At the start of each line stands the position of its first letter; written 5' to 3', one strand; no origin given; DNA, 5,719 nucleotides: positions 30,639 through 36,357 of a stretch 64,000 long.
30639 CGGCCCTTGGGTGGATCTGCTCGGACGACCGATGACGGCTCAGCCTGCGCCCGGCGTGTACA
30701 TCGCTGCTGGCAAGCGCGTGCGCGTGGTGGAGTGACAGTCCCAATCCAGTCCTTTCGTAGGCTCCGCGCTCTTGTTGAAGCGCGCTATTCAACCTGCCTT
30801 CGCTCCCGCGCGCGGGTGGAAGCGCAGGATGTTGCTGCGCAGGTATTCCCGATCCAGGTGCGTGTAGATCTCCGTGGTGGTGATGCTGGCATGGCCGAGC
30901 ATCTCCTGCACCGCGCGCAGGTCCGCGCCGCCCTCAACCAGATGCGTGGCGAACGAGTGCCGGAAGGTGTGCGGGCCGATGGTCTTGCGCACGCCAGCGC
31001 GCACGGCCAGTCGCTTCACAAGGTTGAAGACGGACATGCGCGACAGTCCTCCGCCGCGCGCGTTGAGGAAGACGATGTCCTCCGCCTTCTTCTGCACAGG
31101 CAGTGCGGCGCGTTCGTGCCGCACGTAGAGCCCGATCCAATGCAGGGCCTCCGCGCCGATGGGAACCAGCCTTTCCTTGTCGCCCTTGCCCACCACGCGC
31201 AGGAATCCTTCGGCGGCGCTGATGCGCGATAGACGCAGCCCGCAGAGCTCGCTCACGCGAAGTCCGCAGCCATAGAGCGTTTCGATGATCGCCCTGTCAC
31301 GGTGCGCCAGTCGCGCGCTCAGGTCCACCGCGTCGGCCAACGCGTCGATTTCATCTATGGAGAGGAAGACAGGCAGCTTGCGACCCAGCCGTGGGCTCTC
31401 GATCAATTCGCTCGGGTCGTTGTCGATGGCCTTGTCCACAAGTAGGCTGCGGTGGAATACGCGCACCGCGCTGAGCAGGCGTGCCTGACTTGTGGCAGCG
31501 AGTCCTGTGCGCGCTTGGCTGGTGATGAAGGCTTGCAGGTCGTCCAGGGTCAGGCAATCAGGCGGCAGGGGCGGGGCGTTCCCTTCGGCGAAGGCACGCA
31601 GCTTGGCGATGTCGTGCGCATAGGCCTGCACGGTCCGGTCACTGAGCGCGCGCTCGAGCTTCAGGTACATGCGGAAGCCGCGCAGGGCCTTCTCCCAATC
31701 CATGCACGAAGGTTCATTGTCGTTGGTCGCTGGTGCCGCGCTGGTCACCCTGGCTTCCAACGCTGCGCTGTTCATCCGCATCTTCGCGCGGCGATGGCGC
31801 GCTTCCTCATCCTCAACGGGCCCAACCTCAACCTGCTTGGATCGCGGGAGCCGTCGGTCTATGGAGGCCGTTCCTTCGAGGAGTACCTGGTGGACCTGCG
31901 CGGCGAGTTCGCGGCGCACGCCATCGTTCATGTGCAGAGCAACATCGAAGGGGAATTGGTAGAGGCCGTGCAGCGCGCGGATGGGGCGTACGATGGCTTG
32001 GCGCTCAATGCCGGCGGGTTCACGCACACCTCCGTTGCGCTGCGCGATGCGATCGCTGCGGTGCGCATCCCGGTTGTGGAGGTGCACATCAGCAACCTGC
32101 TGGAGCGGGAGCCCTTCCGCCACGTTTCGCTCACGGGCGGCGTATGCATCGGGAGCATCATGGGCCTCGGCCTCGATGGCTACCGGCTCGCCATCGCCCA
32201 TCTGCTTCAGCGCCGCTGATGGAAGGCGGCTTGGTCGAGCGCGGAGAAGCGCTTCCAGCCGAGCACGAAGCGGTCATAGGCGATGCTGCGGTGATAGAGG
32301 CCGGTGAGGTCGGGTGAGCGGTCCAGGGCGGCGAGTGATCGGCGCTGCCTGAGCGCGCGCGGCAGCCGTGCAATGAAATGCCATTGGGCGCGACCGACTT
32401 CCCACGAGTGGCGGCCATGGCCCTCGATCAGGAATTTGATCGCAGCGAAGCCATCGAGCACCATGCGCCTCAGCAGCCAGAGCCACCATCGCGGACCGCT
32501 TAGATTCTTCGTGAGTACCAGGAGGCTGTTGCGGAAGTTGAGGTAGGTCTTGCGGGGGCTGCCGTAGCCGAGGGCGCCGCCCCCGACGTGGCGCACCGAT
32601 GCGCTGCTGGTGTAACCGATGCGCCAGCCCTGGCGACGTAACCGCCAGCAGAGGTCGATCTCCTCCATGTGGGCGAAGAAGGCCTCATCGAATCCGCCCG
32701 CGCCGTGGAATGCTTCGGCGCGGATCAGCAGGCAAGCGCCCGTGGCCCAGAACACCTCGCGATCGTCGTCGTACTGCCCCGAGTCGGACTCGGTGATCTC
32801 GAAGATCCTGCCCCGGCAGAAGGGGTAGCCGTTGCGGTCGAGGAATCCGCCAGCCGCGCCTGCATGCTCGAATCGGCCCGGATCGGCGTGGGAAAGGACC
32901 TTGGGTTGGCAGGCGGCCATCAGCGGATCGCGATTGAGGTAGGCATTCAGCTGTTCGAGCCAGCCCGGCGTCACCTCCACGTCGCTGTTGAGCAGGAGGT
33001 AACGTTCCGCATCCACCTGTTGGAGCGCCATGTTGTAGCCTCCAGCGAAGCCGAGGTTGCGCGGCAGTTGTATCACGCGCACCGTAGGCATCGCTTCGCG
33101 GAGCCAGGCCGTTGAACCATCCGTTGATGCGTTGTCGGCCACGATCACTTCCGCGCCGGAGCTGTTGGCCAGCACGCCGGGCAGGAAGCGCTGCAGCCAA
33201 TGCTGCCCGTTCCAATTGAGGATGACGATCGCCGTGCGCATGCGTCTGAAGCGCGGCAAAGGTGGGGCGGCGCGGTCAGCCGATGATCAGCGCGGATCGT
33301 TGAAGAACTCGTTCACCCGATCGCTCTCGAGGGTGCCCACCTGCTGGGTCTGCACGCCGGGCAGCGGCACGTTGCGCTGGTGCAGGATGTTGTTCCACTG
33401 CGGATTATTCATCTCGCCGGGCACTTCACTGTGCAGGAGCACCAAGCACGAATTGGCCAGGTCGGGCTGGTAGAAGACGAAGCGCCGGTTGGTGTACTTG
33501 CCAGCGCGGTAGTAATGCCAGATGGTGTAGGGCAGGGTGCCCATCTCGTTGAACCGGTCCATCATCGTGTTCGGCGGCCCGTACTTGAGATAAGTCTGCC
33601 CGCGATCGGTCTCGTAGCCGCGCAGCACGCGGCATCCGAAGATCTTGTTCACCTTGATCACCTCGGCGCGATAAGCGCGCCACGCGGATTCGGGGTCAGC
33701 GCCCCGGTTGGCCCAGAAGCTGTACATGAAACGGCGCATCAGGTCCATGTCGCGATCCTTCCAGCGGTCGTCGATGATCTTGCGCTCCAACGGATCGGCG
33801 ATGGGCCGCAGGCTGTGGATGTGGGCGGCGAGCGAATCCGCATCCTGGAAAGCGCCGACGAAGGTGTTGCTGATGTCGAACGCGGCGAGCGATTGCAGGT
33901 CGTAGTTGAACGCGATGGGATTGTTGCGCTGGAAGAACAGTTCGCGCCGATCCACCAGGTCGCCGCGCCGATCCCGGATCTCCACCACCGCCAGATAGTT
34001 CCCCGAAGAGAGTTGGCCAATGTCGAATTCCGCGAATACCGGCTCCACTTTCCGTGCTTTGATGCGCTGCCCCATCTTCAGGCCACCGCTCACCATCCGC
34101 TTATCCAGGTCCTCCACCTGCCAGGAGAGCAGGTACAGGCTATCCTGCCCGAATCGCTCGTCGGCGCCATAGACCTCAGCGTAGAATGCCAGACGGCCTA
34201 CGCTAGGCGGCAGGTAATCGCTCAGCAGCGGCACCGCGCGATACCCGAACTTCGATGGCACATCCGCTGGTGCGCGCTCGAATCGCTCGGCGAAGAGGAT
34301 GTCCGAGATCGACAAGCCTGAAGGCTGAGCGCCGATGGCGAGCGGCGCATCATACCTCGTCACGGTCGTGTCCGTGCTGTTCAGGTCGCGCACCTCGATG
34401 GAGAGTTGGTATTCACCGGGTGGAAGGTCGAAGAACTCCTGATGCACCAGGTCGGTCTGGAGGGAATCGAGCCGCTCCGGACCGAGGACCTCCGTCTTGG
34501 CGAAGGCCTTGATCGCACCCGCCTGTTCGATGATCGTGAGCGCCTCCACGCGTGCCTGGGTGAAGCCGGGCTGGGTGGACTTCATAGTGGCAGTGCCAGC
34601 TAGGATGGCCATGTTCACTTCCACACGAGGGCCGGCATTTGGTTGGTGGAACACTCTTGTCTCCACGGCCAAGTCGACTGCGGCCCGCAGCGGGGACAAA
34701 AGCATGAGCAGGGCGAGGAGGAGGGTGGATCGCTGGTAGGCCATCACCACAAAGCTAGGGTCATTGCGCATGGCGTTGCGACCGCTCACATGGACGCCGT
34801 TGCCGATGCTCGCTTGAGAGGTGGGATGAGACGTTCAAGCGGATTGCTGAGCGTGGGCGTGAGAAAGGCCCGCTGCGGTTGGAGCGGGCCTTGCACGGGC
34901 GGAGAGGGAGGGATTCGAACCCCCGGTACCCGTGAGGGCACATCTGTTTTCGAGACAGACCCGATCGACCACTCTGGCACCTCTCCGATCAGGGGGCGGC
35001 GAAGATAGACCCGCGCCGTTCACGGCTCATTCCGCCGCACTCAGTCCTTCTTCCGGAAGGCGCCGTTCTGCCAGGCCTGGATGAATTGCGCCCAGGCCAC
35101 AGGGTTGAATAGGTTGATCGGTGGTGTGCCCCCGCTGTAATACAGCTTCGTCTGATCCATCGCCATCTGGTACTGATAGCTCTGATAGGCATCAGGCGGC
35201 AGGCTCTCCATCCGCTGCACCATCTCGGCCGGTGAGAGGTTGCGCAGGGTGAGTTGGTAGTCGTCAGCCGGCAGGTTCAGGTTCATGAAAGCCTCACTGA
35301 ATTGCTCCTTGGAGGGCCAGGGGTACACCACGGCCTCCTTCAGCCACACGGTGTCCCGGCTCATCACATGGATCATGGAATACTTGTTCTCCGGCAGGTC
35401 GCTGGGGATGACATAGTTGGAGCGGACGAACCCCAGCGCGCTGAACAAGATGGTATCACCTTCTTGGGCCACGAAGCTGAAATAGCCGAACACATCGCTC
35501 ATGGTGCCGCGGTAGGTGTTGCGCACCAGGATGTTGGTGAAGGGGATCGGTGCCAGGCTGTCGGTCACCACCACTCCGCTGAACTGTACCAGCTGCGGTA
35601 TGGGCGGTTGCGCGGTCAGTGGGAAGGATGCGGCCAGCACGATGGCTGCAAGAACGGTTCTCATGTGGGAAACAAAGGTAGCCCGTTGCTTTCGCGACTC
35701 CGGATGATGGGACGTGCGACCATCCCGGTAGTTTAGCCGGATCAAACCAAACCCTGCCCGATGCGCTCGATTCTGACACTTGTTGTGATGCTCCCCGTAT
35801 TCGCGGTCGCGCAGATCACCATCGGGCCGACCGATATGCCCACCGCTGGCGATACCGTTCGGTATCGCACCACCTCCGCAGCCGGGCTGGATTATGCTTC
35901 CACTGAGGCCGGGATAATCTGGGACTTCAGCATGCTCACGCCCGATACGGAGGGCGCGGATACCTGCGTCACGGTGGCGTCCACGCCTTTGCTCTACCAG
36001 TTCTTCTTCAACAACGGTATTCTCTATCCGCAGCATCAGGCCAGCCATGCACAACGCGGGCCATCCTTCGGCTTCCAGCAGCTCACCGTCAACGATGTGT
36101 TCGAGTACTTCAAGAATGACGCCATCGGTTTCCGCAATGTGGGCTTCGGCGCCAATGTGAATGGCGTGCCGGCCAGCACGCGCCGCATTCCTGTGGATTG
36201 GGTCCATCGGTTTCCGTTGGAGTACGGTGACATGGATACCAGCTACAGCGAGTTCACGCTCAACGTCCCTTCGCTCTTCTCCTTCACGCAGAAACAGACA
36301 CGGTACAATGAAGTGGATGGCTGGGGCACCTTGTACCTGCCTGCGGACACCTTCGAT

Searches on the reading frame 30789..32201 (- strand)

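Call 77: search_protein_families(library=pfam, proteins=[window:30789-32201:-], max_evalue=0.00001)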
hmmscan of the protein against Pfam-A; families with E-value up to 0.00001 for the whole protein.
window:30789-32201:- (470 aa): 3 families
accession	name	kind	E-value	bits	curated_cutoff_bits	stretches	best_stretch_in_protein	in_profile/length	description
PF00589.27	Phage_integrase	-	1.7e-43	148.8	27.1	1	280-451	3-170/172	Phage integrase family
PF02899.23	Phage_int_SAM_1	-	1.5e-14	54.4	22.3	1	175-253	3-79/83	Phage integrase, N-terminal SAM-like domain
PF13495.12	Phage_int_SAM_4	-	1.8e-07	31.9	27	1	176-256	5-81/85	Phage integrase, N-terminal SAM-like domain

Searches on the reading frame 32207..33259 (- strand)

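Call 77: search_protein_families(library=pfam, proteins=[window:32207-33259:-], max_evalue=0.00001)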
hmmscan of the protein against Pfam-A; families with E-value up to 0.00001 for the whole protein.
window:32207-33259:- (350 aa): 3 families
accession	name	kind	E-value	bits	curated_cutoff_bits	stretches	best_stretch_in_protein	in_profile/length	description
PF00535.33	Glycos_transf_2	-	6.4e-20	72.2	23.3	1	11-182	2-162/168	Glycosyl transferase family 2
PF13641.12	Glyco_tranf_2_3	-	2.9e-15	57.4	27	1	9-225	3-212/230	Glycosyltransferase like family 2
PF13632.12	Glyco_trans_2_3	-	1.8e-06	28.4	27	0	88-222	3-121/198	Glycosyl transferase family group 2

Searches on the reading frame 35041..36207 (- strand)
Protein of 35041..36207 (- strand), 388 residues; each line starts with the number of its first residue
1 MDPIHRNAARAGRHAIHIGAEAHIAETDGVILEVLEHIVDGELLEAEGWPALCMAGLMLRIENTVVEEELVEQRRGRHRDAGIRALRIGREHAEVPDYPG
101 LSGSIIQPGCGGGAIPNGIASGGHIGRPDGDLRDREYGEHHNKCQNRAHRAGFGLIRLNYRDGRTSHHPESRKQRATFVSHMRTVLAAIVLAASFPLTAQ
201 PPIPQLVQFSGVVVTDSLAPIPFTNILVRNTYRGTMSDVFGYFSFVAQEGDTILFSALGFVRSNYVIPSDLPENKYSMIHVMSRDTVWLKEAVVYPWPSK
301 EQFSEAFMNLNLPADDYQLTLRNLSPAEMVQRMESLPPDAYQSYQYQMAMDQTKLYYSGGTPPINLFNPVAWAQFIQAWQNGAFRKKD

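Call 77: search_protein_families(library=pfam, proteins=[window:35041-36207:-], max_evalue=0.00001)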
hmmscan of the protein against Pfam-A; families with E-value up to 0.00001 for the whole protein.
window:35041-36207:- (388 aa): 1 family
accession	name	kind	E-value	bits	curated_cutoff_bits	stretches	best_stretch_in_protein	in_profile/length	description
PF13715.12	CarbopepD_reg_2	-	6.8e-08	32.9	32.2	1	210-294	2-88/88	CarboxypepD_reg-like domain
